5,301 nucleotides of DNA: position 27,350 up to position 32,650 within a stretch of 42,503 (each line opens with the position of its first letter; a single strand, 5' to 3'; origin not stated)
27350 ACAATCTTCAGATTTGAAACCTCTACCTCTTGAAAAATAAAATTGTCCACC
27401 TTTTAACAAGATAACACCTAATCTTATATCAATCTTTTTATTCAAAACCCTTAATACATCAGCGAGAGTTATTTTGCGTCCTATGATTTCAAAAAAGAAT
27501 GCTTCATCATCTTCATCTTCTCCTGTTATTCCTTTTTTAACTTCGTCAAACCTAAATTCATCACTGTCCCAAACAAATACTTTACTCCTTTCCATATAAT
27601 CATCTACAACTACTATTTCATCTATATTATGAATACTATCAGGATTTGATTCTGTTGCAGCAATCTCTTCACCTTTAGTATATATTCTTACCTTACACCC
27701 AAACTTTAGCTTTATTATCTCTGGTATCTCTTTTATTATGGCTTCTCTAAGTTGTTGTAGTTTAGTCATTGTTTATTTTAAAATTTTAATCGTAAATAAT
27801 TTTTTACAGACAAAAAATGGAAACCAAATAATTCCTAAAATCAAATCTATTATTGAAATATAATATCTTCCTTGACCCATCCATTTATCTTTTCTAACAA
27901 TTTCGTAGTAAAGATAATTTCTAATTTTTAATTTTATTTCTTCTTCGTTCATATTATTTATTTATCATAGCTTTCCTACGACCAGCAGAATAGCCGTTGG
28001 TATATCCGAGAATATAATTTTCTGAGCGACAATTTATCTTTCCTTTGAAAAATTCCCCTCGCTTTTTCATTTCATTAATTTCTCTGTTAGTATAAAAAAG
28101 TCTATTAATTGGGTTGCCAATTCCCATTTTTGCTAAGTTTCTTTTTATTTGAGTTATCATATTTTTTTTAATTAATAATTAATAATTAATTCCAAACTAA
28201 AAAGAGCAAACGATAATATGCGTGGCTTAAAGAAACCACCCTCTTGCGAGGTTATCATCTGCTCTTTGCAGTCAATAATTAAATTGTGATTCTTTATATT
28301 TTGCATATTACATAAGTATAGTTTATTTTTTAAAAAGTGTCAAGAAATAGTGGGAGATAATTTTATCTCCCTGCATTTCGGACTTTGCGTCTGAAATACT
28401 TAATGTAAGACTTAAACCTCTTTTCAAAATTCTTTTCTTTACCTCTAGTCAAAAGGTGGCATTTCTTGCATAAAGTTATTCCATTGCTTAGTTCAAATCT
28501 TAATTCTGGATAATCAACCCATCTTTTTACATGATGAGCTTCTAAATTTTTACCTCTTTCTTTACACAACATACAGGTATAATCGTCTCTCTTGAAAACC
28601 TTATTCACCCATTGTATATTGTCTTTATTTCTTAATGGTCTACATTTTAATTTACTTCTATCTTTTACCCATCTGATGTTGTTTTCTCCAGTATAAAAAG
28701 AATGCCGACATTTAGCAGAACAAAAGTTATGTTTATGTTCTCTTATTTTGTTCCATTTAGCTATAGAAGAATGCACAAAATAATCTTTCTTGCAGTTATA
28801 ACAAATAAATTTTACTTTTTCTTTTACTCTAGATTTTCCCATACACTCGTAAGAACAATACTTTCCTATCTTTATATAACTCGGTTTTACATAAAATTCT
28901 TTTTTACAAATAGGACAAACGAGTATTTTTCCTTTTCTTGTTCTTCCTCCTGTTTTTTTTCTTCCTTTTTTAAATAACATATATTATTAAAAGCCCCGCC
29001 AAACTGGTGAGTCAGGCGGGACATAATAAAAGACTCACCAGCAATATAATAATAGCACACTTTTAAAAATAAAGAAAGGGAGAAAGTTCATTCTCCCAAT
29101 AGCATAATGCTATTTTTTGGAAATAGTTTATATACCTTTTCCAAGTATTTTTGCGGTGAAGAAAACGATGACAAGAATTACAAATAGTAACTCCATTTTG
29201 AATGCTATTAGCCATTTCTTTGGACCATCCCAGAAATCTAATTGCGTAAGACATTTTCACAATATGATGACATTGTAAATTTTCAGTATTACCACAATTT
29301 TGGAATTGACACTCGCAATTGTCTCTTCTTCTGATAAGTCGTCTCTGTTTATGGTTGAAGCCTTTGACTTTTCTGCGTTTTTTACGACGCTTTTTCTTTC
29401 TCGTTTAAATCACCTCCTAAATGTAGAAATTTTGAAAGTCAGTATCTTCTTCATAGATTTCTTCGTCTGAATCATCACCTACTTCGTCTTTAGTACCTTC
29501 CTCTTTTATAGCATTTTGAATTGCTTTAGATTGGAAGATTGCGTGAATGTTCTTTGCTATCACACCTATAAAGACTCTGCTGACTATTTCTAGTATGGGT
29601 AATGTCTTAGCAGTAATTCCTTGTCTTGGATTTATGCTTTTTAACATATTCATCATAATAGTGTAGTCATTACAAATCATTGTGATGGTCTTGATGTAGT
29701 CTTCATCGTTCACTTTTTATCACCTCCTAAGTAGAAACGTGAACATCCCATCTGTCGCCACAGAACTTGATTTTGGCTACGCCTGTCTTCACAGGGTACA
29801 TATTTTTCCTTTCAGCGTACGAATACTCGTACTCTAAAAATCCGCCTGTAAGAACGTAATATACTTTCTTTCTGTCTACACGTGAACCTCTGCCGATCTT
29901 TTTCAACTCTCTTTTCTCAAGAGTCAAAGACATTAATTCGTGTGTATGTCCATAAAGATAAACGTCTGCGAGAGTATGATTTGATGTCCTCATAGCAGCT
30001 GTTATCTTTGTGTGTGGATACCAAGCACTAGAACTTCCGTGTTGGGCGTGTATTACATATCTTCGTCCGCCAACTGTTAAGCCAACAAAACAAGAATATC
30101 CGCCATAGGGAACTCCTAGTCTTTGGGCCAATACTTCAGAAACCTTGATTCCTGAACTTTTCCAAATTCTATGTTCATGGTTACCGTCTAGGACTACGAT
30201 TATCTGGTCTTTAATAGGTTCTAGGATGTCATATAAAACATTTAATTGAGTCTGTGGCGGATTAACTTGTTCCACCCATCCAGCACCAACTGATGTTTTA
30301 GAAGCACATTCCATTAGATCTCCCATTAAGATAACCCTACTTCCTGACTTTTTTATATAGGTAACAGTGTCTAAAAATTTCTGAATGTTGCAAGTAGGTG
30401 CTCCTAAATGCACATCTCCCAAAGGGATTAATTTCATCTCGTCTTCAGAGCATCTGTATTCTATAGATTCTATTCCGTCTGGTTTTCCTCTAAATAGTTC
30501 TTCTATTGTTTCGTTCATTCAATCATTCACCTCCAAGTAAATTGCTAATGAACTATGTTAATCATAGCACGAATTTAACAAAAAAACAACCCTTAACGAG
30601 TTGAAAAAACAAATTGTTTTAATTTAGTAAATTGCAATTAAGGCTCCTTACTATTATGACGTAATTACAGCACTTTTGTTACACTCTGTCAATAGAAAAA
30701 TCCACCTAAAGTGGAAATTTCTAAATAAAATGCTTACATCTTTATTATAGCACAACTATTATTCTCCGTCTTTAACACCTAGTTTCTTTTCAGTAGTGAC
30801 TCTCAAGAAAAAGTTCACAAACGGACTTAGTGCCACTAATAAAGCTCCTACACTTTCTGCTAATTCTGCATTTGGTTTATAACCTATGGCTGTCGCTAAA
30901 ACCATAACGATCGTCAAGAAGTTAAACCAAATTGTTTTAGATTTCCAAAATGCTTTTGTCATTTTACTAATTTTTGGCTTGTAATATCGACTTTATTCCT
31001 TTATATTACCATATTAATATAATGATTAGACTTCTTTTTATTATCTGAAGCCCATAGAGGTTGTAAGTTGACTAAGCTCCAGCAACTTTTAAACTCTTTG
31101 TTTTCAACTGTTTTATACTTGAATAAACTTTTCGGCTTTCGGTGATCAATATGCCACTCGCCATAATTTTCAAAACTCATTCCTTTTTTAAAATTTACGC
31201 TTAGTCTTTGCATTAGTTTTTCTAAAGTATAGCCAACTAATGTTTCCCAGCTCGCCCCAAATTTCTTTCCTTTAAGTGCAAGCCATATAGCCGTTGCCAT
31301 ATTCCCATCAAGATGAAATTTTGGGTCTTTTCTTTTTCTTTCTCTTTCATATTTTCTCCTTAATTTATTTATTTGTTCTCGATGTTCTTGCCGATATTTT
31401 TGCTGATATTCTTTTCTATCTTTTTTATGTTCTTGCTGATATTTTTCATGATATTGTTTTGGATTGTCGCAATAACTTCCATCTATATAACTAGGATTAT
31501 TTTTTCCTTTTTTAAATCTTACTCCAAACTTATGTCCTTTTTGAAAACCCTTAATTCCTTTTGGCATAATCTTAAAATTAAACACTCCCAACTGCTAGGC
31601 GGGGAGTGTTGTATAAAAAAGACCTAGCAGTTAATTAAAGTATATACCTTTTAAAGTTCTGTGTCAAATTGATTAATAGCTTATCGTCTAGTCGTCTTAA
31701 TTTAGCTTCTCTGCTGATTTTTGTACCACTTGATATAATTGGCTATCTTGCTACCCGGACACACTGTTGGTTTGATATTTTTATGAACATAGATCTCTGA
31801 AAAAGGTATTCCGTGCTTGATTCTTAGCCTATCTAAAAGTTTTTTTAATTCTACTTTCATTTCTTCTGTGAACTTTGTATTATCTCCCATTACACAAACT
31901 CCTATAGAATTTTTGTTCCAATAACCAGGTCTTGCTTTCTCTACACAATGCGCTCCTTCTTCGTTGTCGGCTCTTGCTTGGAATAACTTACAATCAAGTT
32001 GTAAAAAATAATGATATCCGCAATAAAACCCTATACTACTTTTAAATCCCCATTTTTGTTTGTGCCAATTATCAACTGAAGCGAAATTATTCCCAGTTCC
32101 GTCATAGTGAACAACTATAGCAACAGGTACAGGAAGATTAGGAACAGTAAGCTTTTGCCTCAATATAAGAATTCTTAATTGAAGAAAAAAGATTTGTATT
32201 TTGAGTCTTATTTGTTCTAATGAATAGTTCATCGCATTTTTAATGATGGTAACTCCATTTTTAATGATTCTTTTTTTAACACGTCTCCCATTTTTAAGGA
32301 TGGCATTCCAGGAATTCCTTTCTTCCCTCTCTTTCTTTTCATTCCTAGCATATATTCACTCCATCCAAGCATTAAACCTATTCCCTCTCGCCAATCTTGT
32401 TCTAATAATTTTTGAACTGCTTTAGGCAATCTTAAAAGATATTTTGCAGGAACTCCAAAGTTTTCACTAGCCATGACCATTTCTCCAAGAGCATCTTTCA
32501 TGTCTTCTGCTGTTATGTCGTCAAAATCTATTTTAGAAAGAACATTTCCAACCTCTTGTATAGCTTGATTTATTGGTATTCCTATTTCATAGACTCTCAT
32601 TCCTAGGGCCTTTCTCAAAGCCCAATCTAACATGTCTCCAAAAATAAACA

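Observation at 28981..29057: Covarying interleaved two-helix RNA leader shared by two unrelated HNH genes (copy 1)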

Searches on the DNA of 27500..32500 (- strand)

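Call 7: search_dna_similar(query=window:27500-32500:-, collection=phages, mode=near, max_rows=30)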
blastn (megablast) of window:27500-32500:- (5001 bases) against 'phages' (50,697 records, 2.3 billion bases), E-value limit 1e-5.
No match.
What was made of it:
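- Tried and rejected: No megablast hit in the phage collection (call 7).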

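Call 40: search_rna_families(source=window, start=28100, end=31750, threshold=evalue, max_evalue=5)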
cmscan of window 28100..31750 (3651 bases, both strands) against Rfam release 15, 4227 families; matches with E-value up to 5: 3.
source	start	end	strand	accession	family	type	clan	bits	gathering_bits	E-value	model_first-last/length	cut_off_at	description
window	30662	30741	-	RF02752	ES056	Gene; sRNA;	-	20.2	43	4.2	1-92/92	no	ES056 sRNA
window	28909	29027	-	RF00516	ylbH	Cis-reg; leader;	-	17.5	50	1.7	1-122/122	no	ylbH leader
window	30280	30431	-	RF01736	flg-Rhizobiales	Cis-reg;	-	16.9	55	2.8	1-141/141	no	flg-Rhizobiales RNA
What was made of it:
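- On Any Rfam 15 family: Only chance-level hits with E at least 1.7 in 28100..31750 (call 40).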

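Call 100: build_rna_model(alignment_id=A5, structure=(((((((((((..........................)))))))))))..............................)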
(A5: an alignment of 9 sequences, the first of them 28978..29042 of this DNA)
Model R1 built from alignment A5 (9 sequences, 78 columns); structure: as given.
model positions 70; base pairs 11; branch points 0; effective number of sequences 3.65; information 0.804 bits per position. Calibrated on 0.2 Mb of random sequence (short: E-values are rough).
structure used (alignment columns):
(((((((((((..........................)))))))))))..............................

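Call 102: search_with_rna_model(model_id=R1, sources=[window, L001, L002, L003, L004, L005, L006, L007, L008, L009, L010, L011, L012, L013, L014, L022, L023, L024, L025, L026, L027, L028, L029, L030, L031, L032, L033, L034, L035, L036, L037, L038, L039, L040, L041, L042, L043, L044, L045, L046, L047, L048, L049, L050, L051, L052, L053, L054, L055, L056, L057, L058, L059, L060, L061, L062, L063, L064, L065, L066, L067, L068, L069, L070, L071, L072, L073, L074, L075, L076, L077, L078, L079, L080, L081, L082, L083, L084, L085, L086, L087, L088, L089, L090, L091, L092, L093, L094, L095, L096, L097, L098, L099, L100], max_evalue=1)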
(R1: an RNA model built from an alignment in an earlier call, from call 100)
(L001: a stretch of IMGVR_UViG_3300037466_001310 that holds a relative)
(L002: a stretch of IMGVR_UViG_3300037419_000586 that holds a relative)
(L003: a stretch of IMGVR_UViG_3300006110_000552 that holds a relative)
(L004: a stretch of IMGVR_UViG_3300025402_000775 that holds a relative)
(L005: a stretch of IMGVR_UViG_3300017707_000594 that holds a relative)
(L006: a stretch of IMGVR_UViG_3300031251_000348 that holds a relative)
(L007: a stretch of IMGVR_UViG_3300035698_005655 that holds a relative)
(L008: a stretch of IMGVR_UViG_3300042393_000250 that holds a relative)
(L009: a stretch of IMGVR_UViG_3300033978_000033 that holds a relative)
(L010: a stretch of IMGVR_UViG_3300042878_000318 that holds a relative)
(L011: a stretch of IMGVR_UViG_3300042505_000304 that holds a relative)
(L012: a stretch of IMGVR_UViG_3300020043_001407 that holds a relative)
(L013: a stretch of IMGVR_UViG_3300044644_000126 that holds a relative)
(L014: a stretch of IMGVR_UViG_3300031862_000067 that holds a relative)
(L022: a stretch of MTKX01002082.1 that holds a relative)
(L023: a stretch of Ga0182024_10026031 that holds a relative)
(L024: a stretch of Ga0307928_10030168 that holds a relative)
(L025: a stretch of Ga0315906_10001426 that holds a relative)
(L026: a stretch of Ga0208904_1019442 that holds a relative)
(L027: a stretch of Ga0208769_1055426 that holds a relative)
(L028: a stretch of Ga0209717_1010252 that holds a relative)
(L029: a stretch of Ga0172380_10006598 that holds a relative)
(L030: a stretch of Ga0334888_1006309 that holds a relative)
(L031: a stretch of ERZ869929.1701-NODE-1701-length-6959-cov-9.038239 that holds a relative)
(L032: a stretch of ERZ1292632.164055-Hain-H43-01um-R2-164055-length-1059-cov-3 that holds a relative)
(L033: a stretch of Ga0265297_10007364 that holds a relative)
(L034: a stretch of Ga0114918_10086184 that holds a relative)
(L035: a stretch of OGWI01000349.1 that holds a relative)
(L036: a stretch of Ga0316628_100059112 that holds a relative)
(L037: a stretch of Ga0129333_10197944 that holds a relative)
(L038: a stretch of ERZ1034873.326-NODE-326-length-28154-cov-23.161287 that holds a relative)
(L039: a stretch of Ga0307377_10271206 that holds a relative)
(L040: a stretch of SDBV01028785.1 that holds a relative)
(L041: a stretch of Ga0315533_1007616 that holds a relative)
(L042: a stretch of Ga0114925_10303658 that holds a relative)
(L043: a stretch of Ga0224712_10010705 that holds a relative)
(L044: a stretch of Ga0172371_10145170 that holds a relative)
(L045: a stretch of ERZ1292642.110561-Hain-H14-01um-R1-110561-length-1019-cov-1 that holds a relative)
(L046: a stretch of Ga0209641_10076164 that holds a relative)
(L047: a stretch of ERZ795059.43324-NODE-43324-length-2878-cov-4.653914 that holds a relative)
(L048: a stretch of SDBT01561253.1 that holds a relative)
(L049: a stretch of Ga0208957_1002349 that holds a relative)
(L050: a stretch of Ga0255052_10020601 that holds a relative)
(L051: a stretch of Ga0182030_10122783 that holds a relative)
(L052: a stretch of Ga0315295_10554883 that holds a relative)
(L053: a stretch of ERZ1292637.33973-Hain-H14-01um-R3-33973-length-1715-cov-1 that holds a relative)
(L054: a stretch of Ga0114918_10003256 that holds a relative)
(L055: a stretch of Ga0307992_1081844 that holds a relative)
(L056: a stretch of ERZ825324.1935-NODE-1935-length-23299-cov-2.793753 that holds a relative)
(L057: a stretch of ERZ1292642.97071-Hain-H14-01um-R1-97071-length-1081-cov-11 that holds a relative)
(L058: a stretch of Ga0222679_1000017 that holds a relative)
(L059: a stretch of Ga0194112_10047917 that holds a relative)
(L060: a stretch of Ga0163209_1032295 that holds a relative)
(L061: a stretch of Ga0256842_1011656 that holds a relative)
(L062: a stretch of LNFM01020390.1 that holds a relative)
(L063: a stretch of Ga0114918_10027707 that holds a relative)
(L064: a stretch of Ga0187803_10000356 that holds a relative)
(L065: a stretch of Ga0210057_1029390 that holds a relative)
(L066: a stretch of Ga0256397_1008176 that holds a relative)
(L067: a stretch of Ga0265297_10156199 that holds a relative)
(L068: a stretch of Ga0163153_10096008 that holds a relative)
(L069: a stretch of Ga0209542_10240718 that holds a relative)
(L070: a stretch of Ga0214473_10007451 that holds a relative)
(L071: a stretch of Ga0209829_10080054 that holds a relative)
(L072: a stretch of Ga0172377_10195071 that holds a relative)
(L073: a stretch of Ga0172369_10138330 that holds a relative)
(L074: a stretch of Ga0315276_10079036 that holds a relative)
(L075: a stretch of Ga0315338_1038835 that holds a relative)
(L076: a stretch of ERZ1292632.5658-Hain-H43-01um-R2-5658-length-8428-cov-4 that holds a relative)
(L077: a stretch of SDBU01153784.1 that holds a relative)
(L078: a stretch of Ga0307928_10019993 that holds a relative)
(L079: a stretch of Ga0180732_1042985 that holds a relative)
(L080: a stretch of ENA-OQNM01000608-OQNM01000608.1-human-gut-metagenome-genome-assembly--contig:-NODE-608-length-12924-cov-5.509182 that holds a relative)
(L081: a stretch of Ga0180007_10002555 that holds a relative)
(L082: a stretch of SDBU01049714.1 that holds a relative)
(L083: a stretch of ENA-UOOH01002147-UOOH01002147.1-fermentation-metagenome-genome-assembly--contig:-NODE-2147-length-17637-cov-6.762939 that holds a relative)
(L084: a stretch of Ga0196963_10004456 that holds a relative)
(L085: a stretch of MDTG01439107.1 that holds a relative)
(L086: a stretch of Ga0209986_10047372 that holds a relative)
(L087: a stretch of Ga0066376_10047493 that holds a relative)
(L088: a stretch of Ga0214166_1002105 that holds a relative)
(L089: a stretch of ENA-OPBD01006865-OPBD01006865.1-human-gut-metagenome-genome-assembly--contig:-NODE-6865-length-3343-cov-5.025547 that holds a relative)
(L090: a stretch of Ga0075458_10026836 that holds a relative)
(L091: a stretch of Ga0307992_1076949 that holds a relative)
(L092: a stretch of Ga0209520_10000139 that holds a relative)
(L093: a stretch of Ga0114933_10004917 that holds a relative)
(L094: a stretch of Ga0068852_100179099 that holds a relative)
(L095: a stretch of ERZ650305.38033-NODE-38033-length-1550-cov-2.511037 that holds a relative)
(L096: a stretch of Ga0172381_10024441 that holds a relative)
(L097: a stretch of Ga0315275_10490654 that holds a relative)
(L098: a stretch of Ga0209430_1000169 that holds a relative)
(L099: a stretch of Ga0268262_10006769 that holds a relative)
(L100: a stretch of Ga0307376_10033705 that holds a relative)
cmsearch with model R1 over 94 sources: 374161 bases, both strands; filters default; matches with E-value up to 1: 3.
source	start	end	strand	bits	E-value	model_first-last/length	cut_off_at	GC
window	31565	31632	-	71.7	1.8e-13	1-70/70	no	0.38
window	28978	29042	-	67.3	1.9e-12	1-70/70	no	0.45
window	31590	31661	+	19.7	0.12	1-70/70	no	0.35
